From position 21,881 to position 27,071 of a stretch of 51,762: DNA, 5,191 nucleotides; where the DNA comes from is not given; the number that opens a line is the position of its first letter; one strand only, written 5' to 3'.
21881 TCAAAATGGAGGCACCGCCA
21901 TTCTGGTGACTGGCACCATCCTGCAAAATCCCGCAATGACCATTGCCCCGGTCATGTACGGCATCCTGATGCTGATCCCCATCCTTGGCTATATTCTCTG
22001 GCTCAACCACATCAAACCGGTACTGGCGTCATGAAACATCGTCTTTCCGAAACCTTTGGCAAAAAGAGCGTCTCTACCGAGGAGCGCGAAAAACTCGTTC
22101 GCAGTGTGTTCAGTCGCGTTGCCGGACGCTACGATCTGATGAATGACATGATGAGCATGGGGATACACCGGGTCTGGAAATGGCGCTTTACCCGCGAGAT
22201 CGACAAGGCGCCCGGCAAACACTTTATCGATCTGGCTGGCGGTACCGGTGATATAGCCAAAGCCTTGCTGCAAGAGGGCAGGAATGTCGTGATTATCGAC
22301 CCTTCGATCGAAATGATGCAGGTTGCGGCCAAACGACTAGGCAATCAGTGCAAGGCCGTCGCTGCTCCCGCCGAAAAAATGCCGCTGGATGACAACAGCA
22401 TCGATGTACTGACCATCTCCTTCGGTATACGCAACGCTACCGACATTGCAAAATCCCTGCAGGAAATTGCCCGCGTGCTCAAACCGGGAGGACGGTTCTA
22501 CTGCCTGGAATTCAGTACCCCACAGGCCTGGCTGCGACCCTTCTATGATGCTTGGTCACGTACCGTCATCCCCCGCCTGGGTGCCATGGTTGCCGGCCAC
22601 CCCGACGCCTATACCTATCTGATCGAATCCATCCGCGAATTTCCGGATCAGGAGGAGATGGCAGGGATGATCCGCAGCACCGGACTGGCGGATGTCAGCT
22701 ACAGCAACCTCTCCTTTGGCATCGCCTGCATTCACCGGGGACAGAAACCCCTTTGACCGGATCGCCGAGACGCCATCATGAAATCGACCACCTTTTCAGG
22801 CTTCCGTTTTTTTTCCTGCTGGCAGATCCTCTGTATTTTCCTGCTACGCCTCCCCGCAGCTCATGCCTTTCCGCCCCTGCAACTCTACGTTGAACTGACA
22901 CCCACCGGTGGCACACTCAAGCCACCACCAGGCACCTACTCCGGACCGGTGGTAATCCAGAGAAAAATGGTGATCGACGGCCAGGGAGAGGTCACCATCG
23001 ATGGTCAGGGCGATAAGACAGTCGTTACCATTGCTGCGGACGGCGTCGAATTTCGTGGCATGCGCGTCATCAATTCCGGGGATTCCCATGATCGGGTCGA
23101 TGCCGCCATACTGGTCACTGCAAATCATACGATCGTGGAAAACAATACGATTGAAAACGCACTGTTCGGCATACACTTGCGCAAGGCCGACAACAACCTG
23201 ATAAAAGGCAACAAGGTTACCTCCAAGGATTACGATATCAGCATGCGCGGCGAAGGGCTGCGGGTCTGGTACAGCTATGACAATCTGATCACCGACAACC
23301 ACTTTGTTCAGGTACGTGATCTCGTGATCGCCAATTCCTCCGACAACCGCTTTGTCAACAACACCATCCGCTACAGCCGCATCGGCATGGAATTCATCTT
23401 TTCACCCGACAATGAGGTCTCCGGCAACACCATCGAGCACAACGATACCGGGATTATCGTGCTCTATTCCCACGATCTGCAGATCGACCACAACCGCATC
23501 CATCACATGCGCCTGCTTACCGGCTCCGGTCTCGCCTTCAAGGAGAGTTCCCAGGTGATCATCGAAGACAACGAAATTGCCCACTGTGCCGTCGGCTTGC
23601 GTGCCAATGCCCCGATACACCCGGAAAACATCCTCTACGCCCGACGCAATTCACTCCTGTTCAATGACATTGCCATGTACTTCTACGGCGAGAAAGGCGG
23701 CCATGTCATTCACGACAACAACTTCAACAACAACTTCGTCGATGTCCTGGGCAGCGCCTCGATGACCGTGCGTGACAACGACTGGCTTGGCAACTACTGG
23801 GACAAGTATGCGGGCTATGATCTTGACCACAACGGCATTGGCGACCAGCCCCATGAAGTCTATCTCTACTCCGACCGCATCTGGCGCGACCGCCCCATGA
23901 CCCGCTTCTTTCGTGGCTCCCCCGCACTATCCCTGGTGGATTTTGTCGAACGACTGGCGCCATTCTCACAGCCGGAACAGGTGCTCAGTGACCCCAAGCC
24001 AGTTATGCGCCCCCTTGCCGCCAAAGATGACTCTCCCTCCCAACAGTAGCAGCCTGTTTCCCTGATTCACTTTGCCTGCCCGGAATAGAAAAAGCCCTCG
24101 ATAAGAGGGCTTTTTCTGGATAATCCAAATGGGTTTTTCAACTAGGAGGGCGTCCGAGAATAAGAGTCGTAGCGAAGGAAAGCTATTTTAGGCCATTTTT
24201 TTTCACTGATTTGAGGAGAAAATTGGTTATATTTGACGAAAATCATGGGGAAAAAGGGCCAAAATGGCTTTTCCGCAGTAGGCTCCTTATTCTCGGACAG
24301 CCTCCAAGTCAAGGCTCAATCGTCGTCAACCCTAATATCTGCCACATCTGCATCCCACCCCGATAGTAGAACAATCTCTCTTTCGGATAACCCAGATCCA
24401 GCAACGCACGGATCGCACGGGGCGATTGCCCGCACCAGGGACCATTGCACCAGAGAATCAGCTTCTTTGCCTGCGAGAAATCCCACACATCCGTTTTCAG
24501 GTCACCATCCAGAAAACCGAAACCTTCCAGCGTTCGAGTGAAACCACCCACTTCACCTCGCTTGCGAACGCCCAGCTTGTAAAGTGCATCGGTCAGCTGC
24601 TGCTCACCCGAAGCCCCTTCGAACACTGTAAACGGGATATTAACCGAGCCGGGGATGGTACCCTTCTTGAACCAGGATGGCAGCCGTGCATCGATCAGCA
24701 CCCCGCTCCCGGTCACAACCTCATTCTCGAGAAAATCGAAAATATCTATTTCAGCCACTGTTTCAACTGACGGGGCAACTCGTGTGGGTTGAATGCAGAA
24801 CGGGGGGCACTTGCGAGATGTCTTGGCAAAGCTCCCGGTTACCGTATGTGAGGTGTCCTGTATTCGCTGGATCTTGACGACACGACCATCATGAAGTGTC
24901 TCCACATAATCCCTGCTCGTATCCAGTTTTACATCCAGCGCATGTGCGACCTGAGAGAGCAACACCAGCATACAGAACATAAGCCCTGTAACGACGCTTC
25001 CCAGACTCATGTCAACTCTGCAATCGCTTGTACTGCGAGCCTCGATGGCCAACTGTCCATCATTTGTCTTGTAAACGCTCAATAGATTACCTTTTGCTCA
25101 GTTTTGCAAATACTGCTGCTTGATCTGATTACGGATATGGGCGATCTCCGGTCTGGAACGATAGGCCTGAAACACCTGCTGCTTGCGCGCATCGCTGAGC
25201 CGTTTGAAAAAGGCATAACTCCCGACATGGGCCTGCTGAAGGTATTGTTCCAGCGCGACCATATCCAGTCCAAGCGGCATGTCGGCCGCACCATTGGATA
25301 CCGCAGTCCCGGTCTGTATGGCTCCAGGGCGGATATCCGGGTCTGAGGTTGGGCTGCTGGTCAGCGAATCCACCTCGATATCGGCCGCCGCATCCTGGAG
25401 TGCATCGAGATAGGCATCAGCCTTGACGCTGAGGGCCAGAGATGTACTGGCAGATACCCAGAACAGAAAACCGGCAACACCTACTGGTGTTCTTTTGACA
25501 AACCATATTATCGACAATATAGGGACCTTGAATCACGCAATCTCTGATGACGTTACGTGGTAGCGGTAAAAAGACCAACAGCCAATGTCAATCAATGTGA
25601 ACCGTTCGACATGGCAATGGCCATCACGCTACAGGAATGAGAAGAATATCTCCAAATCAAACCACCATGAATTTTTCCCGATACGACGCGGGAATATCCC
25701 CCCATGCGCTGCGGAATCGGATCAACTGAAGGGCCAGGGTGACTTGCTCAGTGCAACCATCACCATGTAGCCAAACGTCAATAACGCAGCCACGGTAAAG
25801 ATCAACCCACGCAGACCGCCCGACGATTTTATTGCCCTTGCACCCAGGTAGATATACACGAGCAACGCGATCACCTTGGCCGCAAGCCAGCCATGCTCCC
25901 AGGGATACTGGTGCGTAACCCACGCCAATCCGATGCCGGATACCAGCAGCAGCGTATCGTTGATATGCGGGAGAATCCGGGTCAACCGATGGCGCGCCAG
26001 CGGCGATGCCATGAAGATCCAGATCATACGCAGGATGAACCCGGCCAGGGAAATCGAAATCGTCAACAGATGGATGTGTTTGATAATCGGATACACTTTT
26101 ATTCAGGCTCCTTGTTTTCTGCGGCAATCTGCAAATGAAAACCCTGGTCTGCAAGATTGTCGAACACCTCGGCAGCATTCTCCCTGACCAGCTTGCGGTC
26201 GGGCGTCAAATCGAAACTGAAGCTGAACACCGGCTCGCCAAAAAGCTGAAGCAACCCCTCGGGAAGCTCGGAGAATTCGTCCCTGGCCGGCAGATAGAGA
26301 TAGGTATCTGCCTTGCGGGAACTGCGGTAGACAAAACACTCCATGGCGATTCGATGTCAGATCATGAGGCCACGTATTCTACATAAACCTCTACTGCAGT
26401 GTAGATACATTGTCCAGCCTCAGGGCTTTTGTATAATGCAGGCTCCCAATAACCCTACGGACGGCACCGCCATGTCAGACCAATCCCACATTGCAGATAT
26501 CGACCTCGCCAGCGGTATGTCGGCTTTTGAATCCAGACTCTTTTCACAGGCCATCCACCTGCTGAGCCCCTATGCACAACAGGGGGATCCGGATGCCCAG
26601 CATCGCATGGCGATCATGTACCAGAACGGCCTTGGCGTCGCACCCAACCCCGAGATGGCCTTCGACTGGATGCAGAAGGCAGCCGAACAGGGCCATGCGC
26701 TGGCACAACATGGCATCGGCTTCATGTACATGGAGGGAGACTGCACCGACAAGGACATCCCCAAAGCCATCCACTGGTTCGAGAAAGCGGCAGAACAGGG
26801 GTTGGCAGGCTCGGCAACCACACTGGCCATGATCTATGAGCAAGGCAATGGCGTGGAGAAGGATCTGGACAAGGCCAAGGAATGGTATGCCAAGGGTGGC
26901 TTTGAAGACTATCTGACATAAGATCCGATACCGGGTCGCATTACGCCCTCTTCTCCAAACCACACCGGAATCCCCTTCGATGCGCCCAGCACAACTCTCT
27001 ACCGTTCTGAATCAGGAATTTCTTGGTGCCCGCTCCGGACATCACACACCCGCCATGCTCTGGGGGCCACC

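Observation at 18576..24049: Six extra genes attached to the nos operon: candidate naphthoquinone-salvage / menaquinone-finishing module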

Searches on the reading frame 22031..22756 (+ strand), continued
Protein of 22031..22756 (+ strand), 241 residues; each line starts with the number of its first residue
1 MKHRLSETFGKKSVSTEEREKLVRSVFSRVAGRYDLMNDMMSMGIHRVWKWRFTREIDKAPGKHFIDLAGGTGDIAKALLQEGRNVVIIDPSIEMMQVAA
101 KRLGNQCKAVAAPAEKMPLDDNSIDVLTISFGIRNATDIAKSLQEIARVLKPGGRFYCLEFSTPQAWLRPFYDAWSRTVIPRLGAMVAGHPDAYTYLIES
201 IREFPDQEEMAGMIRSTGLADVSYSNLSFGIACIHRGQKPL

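Call 66: search_protein_families(library=pfam, proteins=[L099:9147-9989:+, L086:8491-9054:+], max_evalue=10)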
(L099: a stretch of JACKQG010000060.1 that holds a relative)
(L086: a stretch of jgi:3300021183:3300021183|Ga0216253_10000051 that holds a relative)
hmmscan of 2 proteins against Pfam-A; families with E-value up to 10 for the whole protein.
L099:9147-9989:+ (280 aa): 11 families
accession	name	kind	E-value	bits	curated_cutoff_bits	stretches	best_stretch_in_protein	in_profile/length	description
PF01322.25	Cytochrom_C_2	-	2.5e-10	41.8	26.5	2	107-141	87-121/121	Cytochrome C'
PF09699.15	Paired_CXXCH_1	-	5.6e-05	23.2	20.6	2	132-142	8-18/41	Doubled CXXCH motif (Paired_CXXCH_1)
PF13442.11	Cytochrome_CBB3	-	0.00034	21.3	27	0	259-268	12-21/68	Cytochrome C oxidase, cbb3-type, subunit III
PF14522.11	Cytochrome_C7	-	0.0016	18.7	24.8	1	128-265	11-66/67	Cytochrome c7 and related cytochrome c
PF22113.1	Mtrc-MtrF_II-IV_dom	-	0.002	18.1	30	1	128-266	27-128/176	Outer membrane cytochrome MtrC/MtrF-like, domains II/IV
PF14537.11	Cytochrom_c3_2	-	0.0052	17.7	25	2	131-146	7-42/79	Cytochrome c3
PF00034.26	Cytochrom_C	-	0.018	16.8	21.3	0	259-269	10-20/90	Cytochrome c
PF03150.19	CCP_MauG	-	0.089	13.9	25.6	0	131-147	22-38/149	Di-haem cytochrome c peroxidase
PF01412.23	ArfGap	-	0.092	13.3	28.7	1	256-272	31-47/117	Putative GTPase activating protein for Arf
PF21342.2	SoxA-TsdA_cyt-c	-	0.36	11.3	27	1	129-155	13-40/88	SoxA/TsdA, cytochrome c domain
PF02085.21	Cytochrom_CIII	-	7.9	7.3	22.9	0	211-222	76-87/101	Class III cytochrome C family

L086:8491-9054:+ (187 aa): 7 families
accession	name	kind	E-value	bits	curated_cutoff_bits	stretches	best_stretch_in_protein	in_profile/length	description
PF02915.23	Rubrerythrin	-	7.2e-21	75.4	22.8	2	40-173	14-136/137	Rubrerythrin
PF00210.30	Ferritin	-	5e-06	26.9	24.5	1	41-177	16-139/142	Ferritin-like domain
PF12959.12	DUF3848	-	0.0024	18.3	30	1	104-178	15-91/95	Protein of unknown function (DUF3848)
PF03405.20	FA_desaturase_2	-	0.0045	16.3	22.7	1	40-102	166-224/325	Fatty acid desaturase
PF09968.15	DUF2202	-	0.0048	17.1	22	1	60-174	29-138/162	Uncharacterized protein domain (DUF2202)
PF12902.13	Ferritin-like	-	0.025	14.9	22.3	1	57-144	29-107/221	Ferritin-like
PF00006.31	ATP-synt_ab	-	0.19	11.8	29.5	1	27-119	96-185/213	ATP synthase alpha/beta family, nucleotide-binding domain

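Call 79: search_protein_families(library=ncbifam, proteins=[L100:2505-3419:+, L100:3400-4290:+, L096:2266-3186:-], max_evalue=1e-10)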
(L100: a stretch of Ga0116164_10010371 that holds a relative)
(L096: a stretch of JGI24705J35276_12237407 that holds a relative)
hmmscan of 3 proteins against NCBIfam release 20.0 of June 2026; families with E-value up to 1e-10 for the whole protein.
L100:2505-3419:+ (304 aa): 10 families
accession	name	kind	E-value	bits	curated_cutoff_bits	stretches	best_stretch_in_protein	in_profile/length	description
NF004751.0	PRK06080.1-3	equivalog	5.4e-82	275.7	264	1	20-303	11-294/296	1,4-dihydroxy-2-naphthoate polyprenyltransferase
NF004749.0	PRK06080.1-1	equivalog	1.1e-54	185.7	277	1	18-303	18-306/311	1,4-dihydroxy-2-naphthoate polyprenyltransferase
NF004750.0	PRK06080.1-2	equivalog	4.2e-51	174.1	346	1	20-303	7-299/301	1,4-dihydroxy-2-naphthoate polyprenyltransferase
TIGR00751.1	menA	equivalog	2.9e-50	171.3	102.15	1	27-299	1-282/284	1,4-dihydroxy-2-naphthoate octaprenyltransferase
NF004754.0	PRK06080.1-6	equivalog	2.3e-39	135.6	522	1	22-300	12-299/308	1,4-dihydroxy-2-naphthoate polyprenyltransferase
NF004753.0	PRK06080.1-5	equivalog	1.3e-35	123.1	555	1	22-301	14-302/312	1,4-dihydroxy-2-naphthoate polyprenyltransferase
NF009926.0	PRK13387.1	equivalog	2.9e-26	92.3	316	1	22-246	6-250/317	1,4-dihydroxy-2-naphthoate polyprenyltransferase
TIGR02235.1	menA_cyano-plnt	equivalog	7.1e-25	87.9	225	1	21-267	1-247/285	2-carboxy-1,4-naphthoquinone phytyltransferase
NF004617.0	PRK05951.1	equivalog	5.6e-24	84.8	239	1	25-299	20-294/306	prenyltransferase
NF004752.0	PRK06080.1-4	subfamily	8.1e-19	68.4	289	1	32-240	16-231/300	1,4-dihydroxy-2-naphthoate polyprenyltransferase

L100:3400-4290:+ (296 aa): 2 families
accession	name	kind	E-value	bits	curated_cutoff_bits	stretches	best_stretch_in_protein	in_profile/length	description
TIGR00841.1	bass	subfamily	2.5e-53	181.4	326.3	1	13-284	35-301/321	bile acid:sodium symporter family transporter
NF047939.1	PantTportPanS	equivalog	2.5e-28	99.6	400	1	7-282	22-291/299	ketopantoate/pantoate/pantothenate transporter PanS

L096:2266-3186:- (306 aa): 10 families
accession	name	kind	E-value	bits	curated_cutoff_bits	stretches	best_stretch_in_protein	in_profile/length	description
NF004751.0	PRK06080.1-3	equivalog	4.6e-62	210.2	264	1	15-300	9-291/296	1,4-dihydroxy-2-naphthoate polyprenyltransferase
NF004750.0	PRK06080.1-2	equivalog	4.7e-41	141.1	346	1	14-291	4-287/301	1,4-dihydroxy-2-naphthoate polyprenyltransferase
TIGR00751.1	menA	equivalog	1.2e-40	139.7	102.15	1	24-289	1-272/284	1,4-dihydroxy-2-naphthoate octaprenyltransferase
NF004754.0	PRK06080.1-6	equivalog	2.7e-32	112.4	522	1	17-251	10-250/308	1,4-dihydroxy-2-naphthoate polyprenyltransferase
NF004749.0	PRK06080.1-1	equivalog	1.6e-29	103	277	1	12-232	15-234/311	1,4-dihydroxy-2-naphthoate polyprenyltransferase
NF004753.0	PRK06080.1-5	equivalog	1.2e-22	80.5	555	1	23-230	18-230/312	1,4-dihydroxy-2-naphthoate polyprenyltransferase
NF009926.0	PRK13387.1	equivalog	3e-20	72.6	316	1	23-228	10-235/317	1,4-dihydroxy-2-naphthoate polyprenyltransferase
NF004752.0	PRK06080.1-4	subfamily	1.2e-19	71.1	289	1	30-238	17-232/300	1,4-dihydroxy-2-naphthoate polyprenyltransferase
NF004617.0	PRK05951.1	equivalog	7.9e-14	51.5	239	1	24-242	22-240/306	prenyltransferase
TIGR02235.1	menA_cyano-plnt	equivalog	2.9e-13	49.7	225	1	24-273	7-253/285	2-carboxy-1,4-naphthoquinone phytyltransferase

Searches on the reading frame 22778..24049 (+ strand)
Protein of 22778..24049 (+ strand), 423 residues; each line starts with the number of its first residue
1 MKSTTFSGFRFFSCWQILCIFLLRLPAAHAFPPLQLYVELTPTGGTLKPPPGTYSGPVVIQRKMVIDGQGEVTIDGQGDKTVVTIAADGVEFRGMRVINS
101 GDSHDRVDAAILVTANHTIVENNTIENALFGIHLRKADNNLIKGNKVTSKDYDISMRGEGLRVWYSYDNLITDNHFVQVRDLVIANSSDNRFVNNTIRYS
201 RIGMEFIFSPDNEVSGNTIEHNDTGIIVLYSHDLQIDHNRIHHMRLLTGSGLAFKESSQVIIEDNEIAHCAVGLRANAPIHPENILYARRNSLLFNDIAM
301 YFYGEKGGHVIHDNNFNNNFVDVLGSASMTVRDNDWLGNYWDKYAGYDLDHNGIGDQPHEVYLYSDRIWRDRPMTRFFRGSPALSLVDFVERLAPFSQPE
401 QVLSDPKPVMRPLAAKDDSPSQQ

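Call 3: search_protein_families(library=pfam, proteins=[window:22778-24049:+], max_evalue=0.01)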
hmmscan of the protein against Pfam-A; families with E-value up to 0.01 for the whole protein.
window:22778-24049:+ (423 aa): 3 families
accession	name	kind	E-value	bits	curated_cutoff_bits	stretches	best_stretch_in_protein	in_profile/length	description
PF05048.19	NosD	-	5.2e-29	101.6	23.6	2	152-346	10-212/212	Periplasmic copper-binding protein (NosD)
PF13229.12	Beta_helix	-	3.6e-23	82.4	25.9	2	183-335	4-157/158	Right handed beta helix region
PF20426.4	NBCH_WD40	-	0.0024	17.2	50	1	94-241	113-261/350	Neurobeachin beta propeller domain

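Call 5: search_protein_families(library=ncbifam, proteins=[window:22778-24049:+], max_evalue=0.01)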
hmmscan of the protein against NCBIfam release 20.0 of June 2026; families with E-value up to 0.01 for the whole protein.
window:22778-24049:+ (423 aa): 3 families
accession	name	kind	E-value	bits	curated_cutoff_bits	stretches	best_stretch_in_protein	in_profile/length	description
TIGR04247.1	NosD_copper_fam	subfamily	1.1e-99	333.5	300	1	35-411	2-377/377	nitrous oxide reductase family maturation protein NosD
TIGR03804.1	para_beta_helix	repeat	1.5e-12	47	19.45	2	115-149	7-41/44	parallel beta-helix repeat protein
NF047854.1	LIC10774_subfam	equivalog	0.0032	16.4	380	1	64-175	151-268/358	LIC10774/LIC10365 family surface protein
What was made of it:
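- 22778..24049 (+): NosD2, a full-length NosD paralogue about 39% identical to NosD1. TIGR04247 scores 333.5 against a cut-off of 300 (call 5).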

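Call 49: search_solved_structures(query=window:22778-24049:+, max_evalue=0.001, show_alignments=1)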
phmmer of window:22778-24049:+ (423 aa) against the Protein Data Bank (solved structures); distinct sequences matched with E-value up to 0.001: 1.
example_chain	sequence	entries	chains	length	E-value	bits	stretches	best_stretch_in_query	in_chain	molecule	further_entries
7o0y_A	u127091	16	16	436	1.7e-22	83.1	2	17-241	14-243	Probable ABC transporter binding protein NosD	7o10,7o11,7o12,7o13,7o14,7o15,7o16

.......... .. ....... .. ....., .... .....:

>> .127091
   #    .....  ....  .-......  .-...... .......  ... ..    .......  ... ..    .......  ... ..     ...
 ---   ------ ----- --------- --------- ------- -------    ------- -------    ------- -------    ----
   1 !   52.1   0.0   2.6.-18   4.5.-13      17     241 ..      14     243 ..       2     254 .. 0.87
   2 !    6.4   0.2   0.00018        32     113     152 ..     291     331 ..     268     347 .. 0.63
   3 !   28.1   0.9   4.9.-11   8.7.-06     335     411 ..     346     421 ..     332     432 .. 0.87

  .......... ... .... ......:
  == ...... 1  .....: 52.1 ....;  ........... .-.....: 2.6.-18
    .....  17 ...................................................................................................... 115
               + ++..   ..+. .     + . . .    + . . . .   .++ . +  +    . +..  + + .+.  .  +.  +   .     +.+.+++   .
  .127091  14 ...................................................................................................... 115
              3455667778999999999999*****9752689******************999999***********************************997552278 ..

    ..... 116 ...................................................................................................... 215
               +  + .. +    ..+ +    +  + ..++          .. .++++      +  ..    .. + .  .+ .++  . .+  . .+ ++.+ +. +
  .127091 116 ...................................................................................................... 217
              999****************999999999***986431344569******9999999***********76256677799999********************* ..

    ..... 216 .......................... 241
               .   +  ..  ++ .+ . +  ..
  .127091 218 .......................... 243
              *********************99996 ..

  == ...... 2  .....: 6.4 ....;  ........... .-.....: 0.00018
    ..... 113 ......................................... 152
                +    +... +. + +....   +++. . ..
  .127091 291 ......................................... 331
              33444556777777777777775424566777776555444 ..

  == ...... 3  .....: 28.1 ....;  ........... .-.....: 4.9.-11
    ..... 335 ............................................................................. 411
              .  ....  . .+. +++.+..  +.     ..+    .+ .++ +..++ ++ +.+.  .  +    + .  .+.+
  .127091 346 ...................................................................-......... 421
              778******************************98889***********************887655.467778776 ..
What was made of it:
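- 22778..24049 (+): It aligns with P. stutzeri NosD (7o0y) including the C-terminal segment (call 49).
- On NosD (applied to NosD2): It aligns with 7o0y NosD at residues 17-241 and 335-411 (call 49).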

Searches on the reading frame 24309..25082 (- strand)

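Call 44: search_protein_families(library=pfam, proteins=[window:24309-25082:-], max_evalue=0.0001)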
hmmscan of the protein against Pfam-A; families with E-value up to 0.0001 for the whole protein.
window:24309-25082:- (257 aa): 1 family
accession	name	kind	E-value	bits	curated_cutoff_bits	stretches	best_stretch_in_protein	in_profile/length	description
PF00581.25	Rhodanese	-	4.8e-10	40.2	22.2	1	125-248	12-100/102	Rhodanese-like domain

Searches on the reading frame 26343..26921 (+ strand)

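Call 45: search_protein_families(library=pfam, proteins=[window:26343-26921:+], max_evalue=0.0001)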
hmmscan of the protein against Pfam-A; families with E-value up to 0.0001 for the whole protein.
window:26343-26921:+ (192 aa): 1 family
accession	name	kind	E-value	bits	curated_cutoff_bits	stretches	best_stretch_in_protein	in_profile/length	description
PF08238.18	Sel1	-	7.9e-34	115.3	30.7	3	83-118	1-36/36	Sel1 repeat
